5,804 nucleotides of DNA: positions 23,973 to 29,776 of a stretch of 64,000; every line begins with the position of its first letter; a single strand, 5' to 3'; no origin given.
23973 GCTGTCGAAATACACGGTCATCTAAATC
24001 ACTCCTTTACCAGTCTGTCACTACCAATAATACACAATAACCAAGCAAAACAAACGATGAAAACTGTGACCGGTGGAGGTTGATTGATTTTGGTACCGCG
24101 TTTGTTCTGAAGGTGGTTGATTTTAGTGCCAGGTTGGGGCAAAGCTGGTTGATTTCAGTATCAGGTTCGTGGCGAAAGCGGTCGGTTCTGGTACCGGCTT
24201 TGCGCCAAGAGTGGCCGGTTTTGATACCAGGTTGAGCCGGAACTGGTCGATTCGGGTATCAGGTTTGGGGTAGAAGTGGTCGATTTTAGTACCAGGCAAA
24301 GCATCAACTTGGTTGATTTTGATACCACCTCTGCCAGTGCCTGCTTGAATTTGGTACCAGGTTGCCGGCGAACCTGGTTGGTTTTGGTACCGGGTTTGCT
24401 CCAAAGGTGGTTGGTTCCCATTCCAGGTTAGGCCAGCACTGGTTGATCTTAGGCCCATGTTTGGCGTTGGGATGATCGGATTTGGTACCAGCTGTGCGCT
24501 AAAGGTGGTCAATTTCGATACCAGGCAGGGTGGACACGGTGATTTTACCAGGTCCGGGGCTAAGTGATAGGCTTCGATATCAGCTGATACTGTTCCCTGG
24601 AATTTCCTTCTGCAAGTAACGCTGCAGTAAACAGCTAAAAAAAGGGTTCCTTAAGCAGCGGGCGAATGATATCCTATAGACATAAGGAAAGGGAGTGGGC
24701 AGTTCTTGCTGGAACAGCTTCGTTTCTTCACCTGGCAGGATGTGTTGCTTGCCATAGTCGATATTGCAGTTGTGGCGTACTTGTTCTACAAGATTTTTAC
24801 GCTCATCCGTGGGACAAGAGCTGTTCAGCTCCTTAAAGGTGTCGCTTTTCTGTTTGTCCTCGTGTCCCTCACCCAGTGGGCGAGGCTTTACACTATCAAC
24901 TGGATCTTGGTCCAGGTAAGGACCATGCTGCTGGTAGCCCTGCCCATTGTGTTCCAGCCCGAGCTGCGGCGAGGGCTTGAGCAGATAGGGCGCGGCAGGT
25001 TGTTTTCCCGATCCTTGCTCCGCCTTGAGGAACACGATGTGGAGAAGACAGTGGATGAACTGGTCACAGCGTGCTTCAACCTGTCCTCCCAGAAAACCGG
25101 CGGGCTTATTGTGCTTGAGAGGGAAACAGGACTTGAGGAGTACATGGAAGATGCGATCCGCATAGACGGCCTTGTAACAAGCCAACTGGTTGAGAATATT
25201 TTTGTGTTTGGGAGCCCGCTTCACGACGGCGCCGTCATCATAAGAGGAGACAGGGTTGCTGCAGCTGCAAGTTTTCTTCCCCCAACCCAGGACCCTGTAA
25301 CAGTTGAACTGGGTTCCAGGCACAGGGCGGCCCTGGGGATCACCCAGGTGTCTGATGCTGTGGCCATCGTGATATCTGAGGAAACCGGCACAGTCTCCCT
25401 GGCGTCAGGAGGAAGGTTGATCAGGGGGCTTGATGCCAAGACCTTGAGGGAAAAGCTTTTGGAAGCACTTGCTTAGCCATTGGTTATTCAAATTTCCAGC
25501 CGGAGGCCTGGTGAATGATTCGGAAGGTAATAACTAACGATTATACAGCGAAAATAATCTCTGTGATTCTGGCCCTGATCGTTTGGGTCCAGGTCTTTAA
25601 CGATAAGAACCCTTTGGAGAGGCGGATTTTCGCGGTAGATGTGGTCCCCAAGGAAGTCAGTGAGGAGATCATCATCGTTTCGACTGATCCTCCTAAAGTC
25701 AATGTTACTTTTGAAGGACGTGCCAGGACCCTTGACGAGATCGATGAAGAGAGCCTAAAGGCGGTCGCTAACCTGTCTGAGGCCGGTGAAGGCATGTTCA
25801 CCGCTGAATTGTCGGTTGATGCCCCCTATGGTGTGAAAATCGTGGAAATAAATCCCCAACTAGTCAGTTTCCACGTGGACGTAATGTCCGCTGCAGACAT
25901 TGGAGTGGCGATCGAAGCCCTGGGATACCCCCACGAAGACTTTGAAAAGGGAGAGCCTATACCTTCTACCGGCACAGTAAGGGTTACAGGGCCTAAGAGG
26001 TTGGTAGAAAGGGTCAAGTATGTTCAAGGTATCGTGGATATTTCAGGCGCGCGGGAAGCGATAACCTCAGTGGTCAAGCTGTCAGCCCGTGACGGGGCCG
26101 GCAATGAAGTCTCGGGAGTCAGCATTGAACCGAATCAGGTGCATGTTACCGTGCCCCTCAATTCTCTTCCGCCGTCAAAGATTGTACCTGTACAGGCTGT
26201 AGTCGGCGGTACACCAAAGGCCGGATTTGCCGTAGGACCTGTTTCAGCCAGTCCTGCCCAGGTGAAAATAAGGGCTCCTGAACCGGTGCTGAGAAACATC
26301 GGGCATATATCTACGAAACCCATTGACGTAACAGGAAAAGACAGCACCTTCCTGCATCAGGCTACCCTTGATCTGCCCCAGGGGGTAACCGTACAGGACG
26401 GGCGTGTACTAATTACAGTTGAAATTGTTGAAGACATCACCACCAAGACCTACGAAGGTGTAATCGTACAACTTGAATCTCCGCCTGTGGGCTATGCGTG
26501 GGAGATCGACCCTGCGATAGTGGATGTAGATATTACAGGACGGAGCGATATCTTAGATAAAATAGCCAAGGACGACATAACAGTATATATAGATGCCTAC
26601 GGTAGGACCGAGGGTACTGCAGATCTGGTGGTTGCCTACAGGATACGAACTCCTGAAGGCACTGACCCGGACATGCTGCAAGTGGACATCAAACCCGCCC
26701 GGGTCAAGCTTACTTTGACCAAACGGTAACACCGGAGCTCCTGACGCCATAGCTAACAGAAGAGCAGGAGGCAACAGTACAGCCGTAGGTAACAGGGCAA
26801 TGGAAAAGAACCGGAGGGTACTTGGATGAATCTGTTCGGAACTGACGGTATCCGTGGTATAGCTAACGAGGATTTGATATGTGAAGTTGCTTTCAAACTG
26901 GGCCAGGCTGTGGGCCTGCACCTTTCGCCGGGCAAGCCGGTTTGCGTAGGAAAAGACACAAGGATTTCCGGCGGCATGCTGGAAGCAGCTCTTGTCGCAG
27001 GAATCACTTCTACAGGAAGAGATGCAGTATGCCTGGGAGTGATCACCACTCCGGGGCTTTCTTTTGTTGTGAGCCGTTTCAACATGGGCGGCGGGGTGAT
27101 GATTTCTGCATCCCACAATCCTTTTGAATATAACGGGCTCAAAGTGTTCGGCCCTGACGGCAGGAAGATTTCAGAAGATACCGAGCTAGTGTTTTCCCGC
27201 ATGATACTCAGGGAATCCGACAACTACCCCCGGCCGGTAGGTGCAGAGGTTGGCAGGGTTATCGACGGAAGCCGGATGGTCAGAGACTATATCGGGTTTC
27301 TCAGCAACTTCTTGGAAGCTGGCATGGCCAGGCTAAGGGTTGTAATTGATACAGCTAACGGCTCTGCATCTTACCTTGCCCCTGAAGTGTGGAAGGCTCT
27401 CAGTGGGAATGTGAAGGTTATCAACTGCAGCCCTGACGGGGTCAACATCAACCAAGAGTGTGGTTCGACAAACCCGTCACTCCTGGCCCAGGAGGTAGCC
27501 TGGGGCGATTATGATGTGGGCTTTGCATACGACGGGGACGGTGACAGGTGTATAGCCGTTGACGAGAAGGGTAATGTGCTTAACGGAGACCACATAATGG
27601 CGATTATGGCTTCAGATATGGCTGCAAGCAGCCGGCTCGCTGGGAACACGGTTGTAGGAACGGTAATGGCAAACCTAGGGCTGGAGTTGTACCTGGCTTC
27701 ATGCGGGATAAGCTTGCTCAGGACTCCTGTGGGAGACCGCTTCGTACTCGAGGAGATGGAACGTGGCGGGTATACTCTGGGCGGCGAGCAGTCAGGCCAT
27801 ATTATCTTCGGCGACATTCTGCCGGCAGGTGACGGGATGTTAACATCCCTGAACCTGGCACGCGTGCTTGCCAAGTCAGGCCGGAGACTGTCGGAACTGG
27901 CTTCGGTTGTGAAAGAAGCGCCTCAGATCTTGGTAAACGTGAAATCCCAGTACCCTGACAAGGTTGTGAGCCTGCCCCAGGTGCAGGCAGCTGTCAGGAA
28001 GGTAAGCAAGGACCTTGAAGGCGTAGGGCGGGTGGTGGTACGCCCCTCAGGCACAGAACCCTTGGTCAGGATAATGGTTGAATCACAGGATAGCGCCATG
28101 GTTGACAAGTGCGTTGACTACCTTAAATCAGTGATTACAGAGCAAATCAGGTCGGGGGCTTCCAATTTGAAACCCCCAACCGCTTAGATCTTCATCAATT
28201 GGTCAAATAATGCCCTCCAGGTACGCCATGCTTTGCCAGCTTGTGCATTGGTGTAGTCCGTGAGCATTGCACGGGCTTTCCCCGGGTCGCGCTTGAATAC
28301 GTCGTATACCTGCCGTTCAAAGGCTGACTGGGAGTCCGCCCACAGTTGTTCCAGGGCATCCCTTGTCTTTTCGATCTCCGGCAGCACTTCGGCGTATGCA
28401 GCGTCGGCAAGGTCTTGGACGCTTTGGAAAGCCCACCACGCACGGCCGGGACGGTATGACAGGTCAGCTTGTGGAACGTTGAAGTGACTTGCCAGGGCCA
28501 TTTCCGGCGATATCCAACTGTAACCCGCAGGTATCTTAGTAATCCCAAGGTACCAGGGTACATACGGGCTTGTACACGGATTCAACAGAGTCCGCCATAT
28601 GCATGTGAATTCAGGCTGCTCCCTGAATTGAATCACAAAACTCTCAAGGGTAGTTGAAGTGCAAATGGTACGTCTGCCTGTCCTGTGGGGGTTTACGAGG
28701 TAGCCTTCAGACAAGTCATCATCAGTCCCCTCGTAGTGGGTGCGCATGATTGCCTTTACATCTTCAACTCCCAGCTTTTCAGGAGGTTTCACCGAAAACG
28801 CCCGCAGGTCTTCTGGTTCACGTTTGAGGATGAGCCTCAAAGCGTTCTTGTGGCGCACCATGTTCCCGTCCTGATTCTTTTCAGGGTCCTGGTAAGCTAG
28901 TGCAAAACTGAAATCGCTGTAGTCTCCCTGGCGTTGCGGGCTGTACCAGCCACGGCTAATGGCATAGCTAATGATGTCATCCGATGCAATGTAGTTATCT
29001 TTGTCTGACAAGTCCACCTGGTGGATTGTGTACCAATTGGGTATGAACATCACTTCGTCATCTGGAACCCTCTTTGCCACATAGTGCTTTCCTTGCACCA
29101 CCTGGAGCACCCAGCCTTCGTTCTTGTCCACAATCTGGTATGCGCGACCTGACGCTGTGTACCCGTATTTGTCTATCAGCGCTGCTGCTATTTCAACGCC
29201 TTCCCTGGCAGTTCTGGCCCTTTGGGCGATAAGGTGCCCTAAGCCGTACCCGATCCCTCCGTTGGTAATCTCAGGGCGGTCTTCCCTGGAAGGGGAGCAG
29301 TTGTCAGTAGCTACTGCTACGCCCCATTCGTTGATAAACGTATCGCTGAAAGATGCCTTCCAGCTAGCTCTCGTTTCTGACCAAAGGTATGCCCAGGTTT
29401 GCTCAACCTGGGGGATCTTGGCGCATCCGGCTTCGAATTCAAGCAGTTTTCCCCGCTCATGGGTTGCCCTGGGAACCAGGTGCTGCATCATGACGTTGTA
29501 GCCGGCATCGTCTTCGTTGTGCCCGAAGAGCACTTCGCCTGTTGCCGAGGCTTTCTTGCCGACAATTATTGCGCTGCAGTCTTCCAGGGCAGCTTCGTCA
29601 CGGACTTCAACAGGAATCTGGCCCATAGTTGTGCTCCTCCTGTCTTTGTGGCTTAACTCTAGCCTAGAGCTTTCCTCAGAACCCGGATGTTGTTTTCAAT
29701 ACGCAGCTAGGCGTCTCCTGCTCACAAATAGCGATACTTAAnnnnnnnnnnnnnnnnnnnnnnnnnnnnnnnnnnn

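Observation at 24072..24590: Array of about 15 units at 33-bp period, each with a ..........-type palindrome, in the divergent region upstream of cdaA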

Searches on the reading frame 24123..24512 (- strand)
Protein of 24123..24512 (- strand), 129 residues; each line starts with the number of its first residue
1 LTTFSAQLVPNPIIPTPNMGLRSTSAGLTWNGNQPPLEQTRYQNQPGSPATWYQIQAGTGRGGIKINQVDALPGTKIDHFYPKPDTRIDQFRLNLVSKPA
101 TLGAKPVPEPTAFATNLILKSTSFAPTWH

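Call 14: search_protein_families(library=pfam, proteins=[window:24123-24512:-])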
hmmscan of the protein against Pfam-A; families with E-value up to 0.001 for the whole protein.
window:24123-24512:- (129 aa): 0 families

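Call 68: search_protein_representatives(protein=window:24123-24512:-)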
Query: 129 residues. Proteins with E-value up to 0.001 (for the whole library): 3; up to 1e-10: 1; up to 1e-30: 0. The best 3 are listed.
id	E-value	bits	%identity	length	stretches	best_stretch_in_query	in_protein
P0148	9.4e-16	74.4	53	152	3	29-88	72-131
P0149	8.0e-09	52.0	46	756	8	36-59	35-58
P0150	7.5e-08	48.8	51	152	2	62-127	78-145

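Call 70: find_encoding_contigs(protein=P0148, flank=10000, max_places=6)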
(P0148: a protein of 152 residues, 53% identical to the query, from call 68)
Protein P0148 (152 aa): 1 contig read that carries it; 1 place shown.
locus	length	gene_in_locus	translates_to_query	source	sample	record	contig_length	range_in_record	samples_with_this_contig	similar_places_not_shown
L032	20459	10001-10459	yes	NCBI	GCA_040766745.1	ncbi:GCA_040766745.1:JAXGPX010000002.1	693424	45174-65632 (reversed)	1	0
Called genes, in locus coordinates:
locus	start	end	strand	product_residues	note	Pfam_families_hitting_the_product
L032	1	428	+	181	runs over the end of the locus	PF00156:Pribosyltran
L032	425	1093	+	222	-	PF01966:HD (weak)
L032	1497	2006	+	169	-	PF14221:DUF4330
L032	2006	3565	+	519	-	PF04932:Wzy_C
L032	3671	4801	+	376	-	PF13439:Glyco_transf_4, PF13477:Glyco_trans_4_2, PF13579:Glyco_trans_4_4, PF20706:GT4-conflict, PF00534:Glycos_transf_1, PF13692:Glyco_trans_1_4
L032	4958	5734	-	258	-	PF01797:Y1_Tnp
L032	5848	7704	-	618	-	PF00664:ABC_membrane, PF00005:ABC_tran, PF13401:AAA_22 (faint), PF13304:AAA_21 (faint)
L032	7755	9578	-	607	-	PF00664:ABC_membrane, PF00005:ABC_tran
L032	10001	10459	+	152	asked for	-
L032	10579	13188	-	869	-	PF02233:PNTB, PF00205:TPP_enzyme_M (faint), PF02233:PNTB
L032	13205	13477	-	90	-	PF12769:PNTB_4TM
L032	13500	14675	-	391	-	PF05222:AlaDh_PNT_N, PF02826:2-Hacid_dh_C (faint), PF01262:AlaDh_PNT_C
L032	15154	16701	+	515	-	PF03023:MurJ, PF13440:Polysacc_synt_3, PF01554:MatE (weak)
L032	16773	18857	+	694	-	PF00930:DPPIV_N (faint), PF26549:Tricorn_N, PF26550:Tricorn_2nd, PF26549:Tricorn_N, PF02129:Peptidase_S15 (weak), PF05448:AXE1 (weak), PF20434:BD-FAE (weak), PF00326:Peptidase_S9, +4 more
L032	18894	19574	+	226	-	PF04480:DUF559, PF18741:MTES_1575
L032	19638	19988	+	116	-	PF06305:LapA_dom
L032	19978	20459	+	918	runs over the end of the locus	PF01368:DHH, PF02272:DHHA1, PF17768:RecJ_OB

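Call 71: find_encoding_contigs(protein=P0150, flank=10000, max_places=6)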
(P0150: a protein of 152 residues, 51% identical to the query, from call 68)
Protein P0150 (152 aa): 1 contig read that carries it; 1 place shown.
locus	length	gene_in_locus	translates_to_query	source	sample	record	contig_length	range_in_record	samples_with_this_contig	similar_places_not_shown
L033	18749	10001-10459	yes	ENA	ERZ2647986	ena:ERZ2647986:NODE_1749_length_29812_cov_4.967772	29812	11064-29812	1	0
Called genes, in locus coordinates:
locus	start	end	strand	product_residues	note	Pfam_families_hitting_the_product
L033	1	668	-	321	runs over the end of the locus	PF19300:BPD_transp_1_N, PF00528:BPD_transp_1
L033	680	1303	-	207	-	PF05343:Peptidase_M42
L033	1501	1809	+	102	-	-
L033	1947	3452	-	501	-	PF00496:SBP_bac_5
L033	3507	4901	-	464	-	PF01565:FAD_binding_4, PF02913:FAD-oxidase_C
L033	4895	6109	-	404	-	PF01012:ETF, PF00766:ETF_alpha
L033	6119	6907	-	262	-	PF01012:ETF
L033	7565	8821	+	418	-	PF03851:UvdE, PF08349:DUF1722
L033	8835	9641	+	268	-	-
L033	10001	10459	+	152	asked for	-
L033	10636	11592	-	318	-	PF00005:ABC_tran, PF08352:oligo_HPY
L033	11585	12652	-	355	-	PF00005:ABC_tran, PF13304:AAA_21, PF08352:oligo_HPY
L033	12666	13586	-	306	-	PF12911:OppC_N, PF00528:BPD_transp_1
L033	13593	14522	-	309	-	PF19300:BPD_transp_1_N (faint), PF00528:BPD_transp_1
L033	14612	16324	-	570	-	PF00496:SBP_bac_5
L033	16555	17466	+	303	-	-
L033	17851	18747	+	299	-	?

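Call 80: find_encoding_contigs(protein=P0151, flank=4000, max_places=3)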
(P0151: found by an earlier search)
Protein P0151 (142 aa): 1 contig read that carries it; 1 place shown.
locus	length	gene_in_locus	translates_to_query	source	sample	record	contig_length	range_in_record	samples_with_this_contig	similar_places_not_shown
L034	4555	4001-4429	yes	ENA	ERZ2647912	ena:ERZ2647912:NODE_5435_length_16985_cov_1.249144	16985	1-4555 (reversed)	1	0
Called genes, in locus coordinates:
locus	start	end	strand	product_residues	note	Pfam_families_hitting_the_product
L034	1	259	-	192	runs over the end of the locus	PF00005:ABC_tran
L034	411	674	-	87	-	-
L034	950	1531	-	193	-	PF00664:ABC_membrane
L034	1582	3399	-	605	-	PF00664:ABC_membrane, PF00005:ABC_tran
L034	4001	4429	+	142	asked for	-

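Call 85: search_protein_families(library=ncbifam, proteins=[L032:4958-5734:-], max_evalue=0.001)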
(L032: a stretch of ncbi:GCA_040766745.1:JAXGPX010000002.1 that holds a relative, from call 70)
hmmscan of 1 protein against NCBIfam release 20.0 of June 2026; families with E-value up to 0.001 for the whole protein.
L032:4958-5734:- (258 aa): 1 family
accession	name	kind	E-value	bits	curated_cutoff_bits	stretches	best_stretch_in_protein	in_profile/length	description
NF047646.1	REP_Tyr_transpos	equivalog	1.7e-19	70.1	80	1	5-140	3-146/146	REP-associated tyrosine transposase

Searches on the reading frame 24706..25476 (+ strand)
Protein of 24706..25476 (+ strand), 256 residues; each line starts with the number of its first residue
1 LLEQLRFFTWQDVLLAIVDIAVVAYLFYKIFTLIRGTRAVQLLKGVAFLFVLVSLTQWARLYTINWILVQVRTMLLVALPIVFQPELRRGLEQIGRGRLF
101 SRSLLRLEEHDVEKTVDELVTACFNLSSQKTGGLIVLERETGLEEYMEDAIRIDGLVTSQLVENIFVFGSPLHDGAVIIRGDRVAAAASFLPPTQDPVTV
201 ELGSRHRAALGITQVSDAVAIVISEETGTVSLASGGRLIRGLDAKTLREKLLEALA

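Call 14: search_protein_families(library=pfam, proteins=[window:24706-25476:+])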
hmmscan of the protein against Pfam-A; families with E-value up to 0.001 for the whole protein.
window:24706-25476:+ (256 aa): 2 families
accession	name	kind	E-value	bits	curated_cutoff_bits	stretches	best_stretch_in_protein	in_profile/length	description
PF02457.21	DAC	-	3e-39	133.7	27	1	121-237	2-118/119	DisA bacterial checkpoint controller nucleotide-binding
PF19293.4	CdaA_N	-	1.4e-05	25.6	23.8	1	16-86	9-80/81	CdaA N-terminal transmembrane domain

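Call 16: find_related_loci(query=window:24706-25476:+, collection=genome_contigs, flank=6000)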
Query window:24706-25476:+ (256 aa) in genome_contigs; peptide patterns used: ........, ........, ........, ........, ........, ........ (x = any residue, [..] = any of these).
164 stretches matched a pattern; 12 encode a relative of the query (tblastn E <= 1e-3); 12 distinct loci.
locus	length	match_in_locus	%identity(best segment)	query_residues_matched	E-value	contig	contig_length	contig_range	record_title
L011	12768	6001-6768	93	1-256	8e-159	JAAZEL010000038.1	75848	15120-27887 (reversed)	MAG: Candidatus Fermentithermobacillaceae bacterium isolate AS09scLD_335 175419_AS09, whole genome shotgun sequence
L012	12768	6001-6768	93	1-256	7e-159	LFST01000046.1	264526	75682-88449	MAG: Candidatus Fermentithermobacillaceae bacterium DTU015 scaffold144, whole genome shotgun sequence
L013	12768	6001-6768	93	1-256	2e-157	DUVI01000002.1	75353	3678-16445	MAG TPA_asm: Bacillota bacterium isolate AS08sgBPME_372 5473_AS08, whole genome shotgun sequence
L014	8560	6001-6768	89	1-256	1e-154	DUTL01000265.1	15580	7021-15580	MAG TPA_asm: Candidatus Fermentithermobacillaceae bacterium isolate AS05jafATM_71 60906_AS05, whole genome shotgun seque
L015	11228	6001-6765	86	1-255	5e-144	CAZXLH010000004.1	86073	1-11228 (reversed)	MAG TPA_asm: uncultured Eubacteriales bacterium isolate SRP192927_co8_49 genome assembly, contig: NODE_154_length_86073_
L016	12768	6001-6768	82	1-255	1e-140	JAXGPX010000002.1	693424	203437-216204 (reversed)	MAG: Bacillota bacterium isolate AnMBR.bin312 bin312_2, whole genome shotgun sequence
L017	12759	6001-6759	75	1-253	2e-130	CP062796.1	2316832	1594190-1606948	MAG: Candidatus Fermentithermobacillus carboniphilus isolate Bu02 chromosome, complete genome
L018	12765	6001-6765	82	1-255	2e-137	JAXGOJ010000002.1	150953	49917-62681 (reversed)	MAG: Bacillota bacterium isolate AnMBR.bin277 bin277_2, whole genome shotgun sequence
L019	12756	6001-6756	64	1-251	2e-100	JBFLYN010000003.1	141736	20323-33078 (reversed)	MAG: Bacillota bacterium isolate MAG086 MAG086_3, whole genome shotgun sequence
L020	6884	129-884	60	1-251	2e-97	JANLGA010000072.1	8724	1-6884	MAG: Bacillota bacterium isolate A05DMB27 NODE_72_length_8724_cov_3.202561, whole genome shotgun sequence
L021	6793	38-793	58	1-251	2e-96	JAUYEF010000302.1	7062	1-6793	MAG: Bacillota bacterium isolate C20_metabat.bin.95_sub C20_k141_704479, whole genome shotgun sequence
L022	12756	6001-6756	61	1-251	3e-92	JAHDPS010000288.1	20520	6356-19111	MAG: Bacillota bacterium isolate SM1-B18.1 k141_8253, whole genome shotgun sequence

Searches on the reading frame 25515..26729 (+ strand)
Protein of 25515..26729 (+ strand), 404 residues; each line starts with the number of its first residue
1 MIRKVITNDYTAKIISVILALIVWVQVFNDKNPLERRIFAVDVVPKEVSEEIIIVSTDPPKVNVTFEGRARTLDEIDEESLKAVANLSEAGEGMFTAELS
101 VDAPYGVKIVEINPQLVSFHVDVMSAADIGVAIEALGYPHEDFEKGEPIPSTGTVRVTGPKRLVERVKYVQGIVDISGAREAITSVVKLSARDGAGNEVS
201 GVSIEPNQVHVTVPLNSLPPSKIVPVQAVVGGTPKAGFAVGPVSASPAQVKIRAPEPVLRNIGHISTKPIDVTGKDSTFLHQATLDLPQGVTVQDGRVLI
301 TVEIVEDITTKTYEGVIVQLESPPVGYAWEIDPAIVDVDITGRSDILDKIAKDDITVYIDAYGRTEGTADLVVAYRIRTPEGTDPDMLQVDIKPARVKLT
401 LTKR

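Call 14: search_protein_families(library=pfam, proteins=[window:25515-26729:+])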
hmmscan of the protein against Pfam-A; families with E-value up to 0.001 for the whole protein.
window:25515-26729:+ (404 aa): 1 family
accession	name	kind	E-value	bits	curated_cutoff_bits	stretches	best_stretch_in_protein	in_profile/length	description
PF07949.17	YbbR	-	1e-32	112.7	22.3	3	133-213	6-81/81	YbbR-like protein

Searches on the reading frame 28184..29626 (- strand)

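Call 14: search_protein_families(library=pfam, proteins=[window:28184-29626:-])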
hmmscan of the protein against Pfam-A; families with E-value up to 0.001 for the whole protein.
window:28184-29626:- (480 aa): 1 family
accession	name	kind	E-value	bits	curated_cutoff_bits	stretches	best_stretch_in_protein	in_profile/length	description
PF03577.20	Peptidase_C69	-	2e-50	172.4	23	1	17-421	2-399/402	Peptidase family C69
